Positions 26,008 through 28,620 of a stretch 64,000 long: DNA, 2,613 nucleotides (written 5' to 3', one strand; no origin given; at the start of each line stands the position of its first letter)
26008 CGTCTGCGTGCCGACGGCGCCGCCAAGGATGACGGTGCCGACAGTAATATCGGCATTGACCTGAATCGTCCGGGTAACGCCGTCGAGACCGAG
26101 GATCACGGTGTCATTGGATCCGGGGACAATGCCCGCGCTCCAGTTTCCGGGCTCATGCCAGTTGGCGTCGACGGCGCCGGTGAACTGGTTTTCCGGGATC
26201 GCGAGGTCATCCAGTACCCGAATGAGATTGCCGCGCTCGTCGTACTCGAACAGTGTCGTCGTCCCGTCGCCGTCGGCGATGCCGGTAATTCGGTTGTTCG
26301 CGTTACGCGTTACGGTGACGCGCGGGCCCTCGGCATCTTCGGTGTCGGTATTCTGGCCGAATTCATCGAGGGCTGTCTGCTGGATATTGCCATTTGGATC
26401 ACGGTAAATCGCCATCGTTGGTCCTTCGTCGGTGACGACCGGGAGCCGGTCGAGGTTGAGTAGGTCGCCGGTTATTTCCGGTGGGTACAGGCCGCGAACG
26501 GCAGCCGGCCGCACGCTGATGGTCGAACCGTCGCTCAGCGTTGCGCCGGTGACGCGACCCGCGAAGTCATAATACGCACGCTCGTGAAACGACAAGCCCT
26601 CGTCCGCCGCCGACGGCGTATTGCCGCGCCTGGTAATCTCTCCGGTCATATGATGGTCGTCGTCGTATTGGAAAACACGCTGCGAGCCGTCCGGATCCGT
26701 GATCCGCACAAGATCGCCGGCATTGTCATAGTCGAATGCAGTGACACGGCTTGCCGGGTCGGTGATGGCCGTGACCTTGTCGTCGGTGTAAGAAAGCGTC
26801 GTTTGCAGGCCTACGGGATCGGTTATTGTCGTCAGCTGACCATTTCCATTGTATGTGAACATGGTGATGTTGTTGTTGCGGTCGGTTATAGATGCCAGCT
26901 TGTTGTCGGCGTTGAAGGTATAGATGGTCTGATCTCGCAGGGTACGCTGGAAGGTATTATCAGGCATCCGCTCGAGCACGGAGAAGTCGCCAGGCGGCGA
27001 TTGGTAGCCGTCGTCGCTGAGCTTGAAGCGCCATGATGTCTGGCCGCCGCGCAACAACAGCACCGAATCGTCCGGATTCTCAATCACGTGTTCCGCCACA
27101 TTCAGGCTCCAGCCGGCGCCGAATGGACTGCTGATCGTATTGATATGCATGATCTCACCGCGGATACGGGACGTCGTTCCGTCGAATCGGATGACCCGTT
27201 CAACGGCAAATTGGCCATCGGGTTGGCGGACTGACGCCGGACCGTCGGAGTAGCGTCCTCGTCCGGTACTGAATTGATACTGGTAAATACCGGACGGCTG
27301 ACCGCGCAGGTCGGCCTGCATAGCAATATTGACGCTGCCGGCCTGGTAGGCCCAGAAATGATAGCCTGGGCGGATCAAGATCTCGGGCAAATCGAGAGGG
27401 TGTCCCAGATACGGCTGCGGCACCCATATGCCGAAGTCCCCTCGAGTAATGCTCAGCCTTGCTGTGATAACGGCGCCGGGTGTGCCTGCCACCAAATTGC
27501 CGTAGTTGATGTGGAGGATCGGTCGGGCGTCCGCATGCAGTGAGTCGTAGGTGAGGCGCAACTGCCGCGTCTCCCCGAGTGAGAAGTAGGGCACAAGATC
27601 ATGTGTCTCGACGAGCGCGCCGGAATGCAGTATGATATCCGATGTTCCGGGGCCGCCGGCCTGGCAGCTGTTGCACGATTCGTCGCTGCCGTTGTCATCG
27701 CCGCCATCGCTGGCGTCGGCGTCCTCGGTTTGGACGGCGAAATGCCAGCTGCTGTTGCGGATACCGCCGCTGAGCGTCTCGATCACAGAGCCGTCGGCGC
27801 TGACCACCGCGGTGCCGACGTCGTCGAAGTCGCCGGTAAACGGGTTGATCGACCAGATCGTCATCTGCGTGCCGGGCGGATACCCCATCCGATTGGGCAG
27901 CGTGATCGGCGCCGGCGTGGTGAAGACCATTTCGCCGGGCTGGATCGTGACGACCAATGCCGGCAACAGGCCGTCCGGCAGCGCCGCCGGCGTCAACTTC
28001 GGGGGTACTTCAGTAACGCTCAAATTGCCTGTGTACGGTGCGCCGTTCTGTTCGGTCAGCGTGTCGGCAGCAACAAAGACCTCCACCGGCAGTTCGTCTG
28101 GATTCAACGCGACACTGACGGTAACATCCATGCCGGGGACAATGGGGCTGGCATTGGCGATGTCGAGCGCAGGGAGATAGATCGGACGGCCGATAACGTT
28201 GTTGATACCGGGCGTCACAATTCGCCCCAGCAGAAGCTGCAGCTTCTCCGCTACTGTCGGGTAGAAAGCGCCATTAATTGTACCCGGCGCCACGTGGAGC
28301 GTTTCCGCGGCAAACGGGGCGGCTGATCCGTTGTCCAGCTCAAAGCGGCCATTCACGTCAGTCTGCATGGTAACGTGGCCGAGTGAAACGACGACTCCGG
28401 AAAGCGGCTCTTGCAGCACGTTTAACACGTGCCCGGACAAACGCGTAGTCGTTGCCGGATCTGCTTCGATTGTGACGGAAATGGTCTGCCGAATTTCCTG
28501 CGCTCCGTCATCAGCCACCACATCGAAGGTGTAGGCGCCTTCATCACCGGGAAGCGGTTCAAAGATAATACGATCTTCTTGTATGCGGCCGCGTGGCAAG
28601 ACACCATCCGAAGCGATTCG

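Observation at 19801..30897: An 11-kb gene for a secreted RHS/YD-repeat protein with an unrecognisable C-terminal domain and no adjacent immunity gene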

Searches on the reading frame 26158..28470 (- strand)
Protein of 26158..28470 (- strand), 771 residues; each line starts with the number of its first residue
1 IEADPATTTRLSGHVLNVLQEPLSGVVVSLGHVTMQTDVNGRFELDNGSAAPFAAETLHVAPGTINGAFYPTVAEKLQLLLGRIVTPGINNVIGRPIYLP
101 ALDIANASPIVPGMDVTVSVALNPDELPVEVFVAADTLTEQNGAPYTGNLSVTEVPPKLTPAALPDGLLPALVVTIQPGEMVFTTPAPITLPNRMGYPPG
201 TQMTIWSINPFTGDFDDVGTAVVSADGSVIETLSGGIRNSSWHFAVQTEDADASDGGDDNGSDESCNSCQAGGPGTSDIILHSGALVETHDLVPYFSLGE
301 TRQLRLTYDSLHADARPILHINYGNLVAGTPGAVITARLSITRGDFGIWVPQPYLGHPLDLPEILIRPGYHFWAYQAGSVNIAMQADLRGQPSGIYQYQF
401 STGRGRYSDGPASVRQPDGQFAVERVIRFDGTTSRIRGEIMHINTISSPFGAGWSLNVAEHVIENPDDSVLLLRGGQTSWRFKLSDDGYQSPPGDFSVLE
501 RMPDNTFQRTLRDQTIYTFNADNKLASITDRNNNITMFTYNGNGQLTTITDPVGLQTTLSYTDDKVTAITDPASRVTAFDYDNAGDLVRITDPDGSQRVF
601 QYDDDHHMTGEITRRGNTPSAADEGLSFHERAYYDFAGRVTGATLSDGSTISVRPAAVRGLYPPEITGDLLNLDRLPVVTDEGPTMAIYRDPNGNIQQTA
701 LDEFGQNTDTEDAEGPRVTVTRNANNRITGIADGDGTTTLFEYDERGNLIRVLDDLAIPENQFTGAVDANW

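Call 52: search_solved_structures(query=window:26158-28470:-, max_evalue=0.01)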
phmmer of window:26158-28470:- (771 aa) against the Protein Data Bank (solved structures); distinct sequences matched with E-value up to 0.01: 11.
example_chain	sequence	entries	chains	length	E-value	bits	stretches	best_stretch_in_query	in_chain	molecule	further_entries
7q97_A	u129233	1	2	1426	1.1e-20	76.6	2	548-649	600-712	Rhs family protein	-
8qjd_A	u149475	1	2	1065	2e-20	75.6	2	517-613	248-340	Salmonella bongori Rhs core domain (residues 360-1420)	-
8qjb_A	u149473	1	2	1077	2.2e-20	75.5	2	517-613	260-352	T6SS-associated Rhs core domain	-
8qjc_A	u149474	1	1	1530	1.5e-19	72.8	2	514-613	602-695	T6SS-associated Rhs core and toxin domain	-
8uxt_A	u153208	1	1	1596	1.8e-16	62.6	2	515-610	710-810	Tse15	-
8uy4_A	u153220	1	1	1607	1.9e-16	62.5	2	515-610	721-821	Tse15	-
8qja_A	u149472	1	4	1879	2.4e-10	42.3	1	518-604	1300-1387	Putative type VI secretion system YD repeat-containing Rhs element Vgr protein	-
7pq5_L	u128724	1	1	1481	3.6e-10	41.8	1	514-755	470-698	Tre23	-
8cp6_B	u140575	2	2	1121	1.8e-08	36.1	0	519-642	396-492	Toxin protein Tse5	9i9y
8h8a_A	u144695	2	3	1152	0.00049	21.5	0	515-589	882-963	Putative Rhs-family protein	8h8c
8h8b_A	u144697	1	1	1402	0.0018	19.6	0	515-589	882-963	Putative Rhs-family protein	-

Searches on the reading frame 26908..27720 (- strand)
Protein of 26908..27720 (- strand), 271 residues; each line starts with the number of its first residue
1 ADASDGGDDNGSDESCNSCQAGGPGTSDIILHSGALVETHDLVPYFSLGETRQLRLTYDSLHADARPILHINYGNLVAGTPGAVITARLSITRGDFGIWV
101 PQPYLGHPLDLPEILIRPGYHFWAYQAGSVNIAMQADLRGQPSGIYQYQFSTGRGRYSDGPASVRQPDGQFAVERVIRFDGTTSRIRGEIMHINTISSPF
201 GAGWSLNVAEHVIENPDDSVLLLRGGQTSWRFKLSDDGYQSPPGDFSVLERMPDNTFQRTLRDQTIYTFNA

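Call 93: search_solved_structures(query=window:26908-27720:-, max_evalue=10, show_alignments=0)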
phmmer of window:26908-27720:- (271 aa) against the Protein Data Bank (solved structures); distinct sequences matched with E-value up to 10: 3.
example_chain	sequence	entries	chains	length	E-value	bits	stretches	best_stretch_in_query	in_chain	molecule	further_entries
1fi3_A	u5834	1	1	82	0.75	12.1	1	78-113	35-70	CYTOCHROME C-551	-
2i8f_A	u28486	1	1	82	1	11.6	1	78-113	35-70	Cytochrome c-551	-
1cch_A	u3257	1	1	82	1.9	10.7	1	78-113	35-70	CYTOCHROME C551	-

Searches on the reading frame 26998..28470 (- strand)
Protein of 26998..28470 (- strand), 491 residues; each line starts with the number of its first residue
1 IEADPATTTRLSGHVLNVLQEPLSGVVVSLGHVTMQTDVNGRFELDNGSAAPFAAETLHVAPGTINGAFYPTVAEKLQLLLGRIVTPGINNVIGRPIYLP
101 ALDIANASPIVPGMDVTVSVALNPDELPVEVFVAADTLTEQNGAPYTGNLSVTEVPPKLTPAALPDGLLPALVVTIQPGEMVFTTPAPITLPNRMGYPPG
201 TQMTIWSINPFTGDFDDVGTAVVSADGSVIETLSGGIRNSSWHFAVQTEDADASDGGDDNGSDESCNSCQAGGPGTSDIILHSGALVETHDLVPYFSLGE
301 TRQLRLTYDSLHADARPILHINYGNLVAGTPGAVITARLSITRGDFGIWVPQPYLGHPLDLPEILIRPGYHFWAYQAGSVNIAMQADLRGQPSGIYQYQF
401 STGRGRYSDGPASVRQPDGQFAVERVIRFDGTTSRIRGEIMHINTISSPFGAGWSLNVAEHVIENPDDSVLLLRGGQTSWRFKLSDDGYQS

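Call 82: search_solved_structures(query=A1, max_evalue=0.1)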
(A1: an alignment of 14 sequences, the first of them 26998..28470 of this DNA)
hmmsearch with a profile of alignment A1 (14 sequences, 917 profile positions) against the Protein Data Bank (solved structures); distinct sequences matched with E-value up to 0.1: 5.
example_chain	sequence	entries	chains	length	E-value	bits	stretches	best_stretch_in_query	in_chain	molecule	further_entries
6dms_A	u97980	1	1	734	4.1e-05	25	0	381-474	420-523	Alpha-1,4-endofucoidanase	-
6dlh_A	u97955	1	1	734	4.1e-05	25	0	381-474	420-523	Alpha-1,4-endofucoidanase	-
6bxu_A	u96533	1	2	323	0.00016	23.1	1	395-468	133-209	Protocadherin-15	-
6dns_A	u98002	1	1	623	0.00095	20.5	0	380-474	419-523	Alpha-1,4-endofucoidanase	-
6bwn_A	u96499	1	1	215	0.001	20.4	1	396-468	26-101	Protocadherin-15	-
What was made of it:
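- On Bacterial teneurin-like proteins (TLP): There is no sequence match (calls 82, 93).
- Closest known: Bacterial teneurin-like proteins. Different: The plug region has no sequence match to BiTLP (calls 82, 93).
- Tried and rejected: Profile and single-sequence PDB searches of the pre-shell module: only the Big_9/cadherin-like domain matched (calls 82, 93).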

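Call 85: predict_structure(alignment_id=A1)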
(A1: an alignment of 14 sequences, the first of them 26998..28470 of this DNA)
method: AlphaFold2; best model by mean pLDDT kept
length: 491 residues; sequences in the alignment: 14
mean_pLDDT: 70.0   pTM: 0.53
mean pLDDT of the five models: 70.0, 68.9, 68.1, 67.3, 63.9
residues with pLDDT >= 90: 114; 70-90: 145; 50-70: 120; < 50: 112
segments of 3 or more residues with pLDDT < 50: 1-3, 250-288, 293-300, 310-314, 352-363, 411-413, 446-459, 473-491
pLDDT, mean of each block of 10 residues (from residue 1): 65 91 93 94 92 89 76 85 82 87 85 93 88 94 89 84 72 83 93 89 90 89 94 92 82 34 32 34 45 46 51 54 62 71 63 42 51 67 63 69 66 53 51 64 52 45 54 47 41 34
secondary structure, 60 per line:
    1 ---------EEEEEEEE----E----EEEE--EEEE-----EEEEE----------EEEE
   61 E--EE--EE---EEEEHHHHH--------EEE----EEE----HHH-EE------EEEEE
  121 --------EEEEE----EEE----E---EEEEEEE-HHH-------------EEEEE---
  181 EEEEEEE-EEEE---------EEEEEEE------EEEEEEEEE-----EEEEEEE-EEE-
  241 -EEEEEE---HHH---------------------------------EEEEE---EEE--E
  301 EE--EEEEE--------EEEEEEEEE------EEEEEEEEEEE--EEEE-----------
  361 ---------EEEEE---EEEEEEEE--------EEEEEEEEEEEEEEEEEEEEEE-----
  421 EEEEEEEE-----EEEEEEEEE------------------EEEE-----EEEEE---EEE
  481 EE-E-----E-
elements in order: E10-17 E27-30 E33-36 E42-46 E57-61 E73-76 H77-81 E90-92 E97-99 E116-120 E129-133 E138-140 E149-155 E173-177 E181-187 E189-192 E202-208 E215-223 E229-235 E237-239 E242-247 E287-291 E295-297 E300-302 E305-309 E318-326 E333-343 E346-349 E370-374 E378-385 E394-415 E421-428 E434-442 E461-464 E470-474 E478-482
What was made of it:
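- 26170..29517 (-): Family-conserved module, aa 461-1576: unknown beta domains, Big_9 (724-809), TTR (818-900), ZU5-like sandwich (901-1056), Cys/Asp linker with CxxC (1057-1085), plug plus first YD block (1086-1576). AF2 model pLDDT about 90 for aa 810-1060 (call 85).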

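Call 87: fold_search(model_id=the predicted structure, library=pdb)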
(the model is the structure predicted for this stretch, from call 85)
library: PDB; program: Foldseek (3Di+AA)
matches with E <= 10: 1224; with E <= 0.001: 4
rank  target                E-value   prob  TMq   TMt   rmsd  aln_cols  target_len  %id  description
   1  8fia_A                3.4e-06  1.00  0.15  0.05  20.8       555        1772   10  The structure of fly Teneurin self assembly (released 2023-05-03)
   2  8r54_A                3.9e-05  0.99  0.15  0.05  24.4       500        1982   10  Mouse teneurin-3 non-compact subunit - A0B0 isoform (released 2024-05-08)
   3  7ban_A                1.4e-04  0.99  0.15  0.06  19.3       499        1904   10  human Teneurin4 Mut C2 (released 2022-01-12)
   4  7bam_A                2.7e-04  0.97  0.15  0.05  22.2       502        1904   10  human Teneurin4 WT C2 (released 2021-12-01)
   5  6fwv_B                4.5e-03  0.72  0.14  0.13  26.8       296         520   13  The Bacillus anthracis TIE protein (released 2018-08-08)
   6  8uh2_A                4.5e-03  0.16  0.14  0.11  23.2       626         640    6  Complex of C3b with the inhibitor albicin (released 2024-05-08)
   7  6tte_A                5.0e-03  0.21  0.11  0.06  20.0       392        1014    9  Beta-galactosidase in complex with PETG (released 2020-01-15)
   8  3irp                  1.0e-02  0.25  0.13  0.14  19.7       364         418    8  Crystal structure of functional region of UafA from Staphylococcus saprophyticus at 1.50 angstrom resolution (released 2010-09-08)
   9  4oq1                  1.1e-02  0.82  0.14  0.20  15.6       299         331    8  Structure of the Streptococcal ancillary pilin (released 2014-04-23)
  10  4d8o                  1.2e-02  0.47  0.20  0.19  19.1       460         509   11  Crystal Structure of the ankyrin-B ZU5-ZU5-UPA-DD tandem (released 2012-03-28)
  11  3irz                  1.5e-02  0.23  0.13  0.16  19.5       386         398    8  Crystal structure of functional region of UafA from Staphylococcus saprophyticus in P212121 form (released 2010-09-08)
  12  6eh4_E                1.5e-02  0.14  0.09  0.15  22.8       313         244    9  003 Human T-Cell Receptor specific for HIV GAG epitope SLYNTVATL carried by Human Leukocyte Antigen HLA-A*0201 (released 2018-04-18)
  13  2wbj_D                1.7e-02  0.15  0.10  0.16  23.1       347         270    8  TCR complex (released 2009-04-07)
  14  3t0b_A                1.7e-02  0.15  0.12  0.06  19.8       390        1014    8  E. coli (LacZ) beta-galactosidase (S796T) IPTG complex (released 2012-01-18)
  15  8a1a_A                1.7e-02  0.08  0.10  0.06  23.4       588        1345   10  Structure of a leucinostatin derivative determined by host lattice display : L1F11V1 construct (released 2022-12-07)
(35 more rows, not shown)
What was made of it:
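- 26170..29517 (-): Foldseek top four hits are teneurins (call 87).
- On Bacterial teneurin-like proteins (TLP): The Foldseek top four hits of the aa 810-1300 model are teneurins (E 3e-6 to 3e-4), but TM is about 0.15 and plug pLDDT is 50-70 (calls 85, 87).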
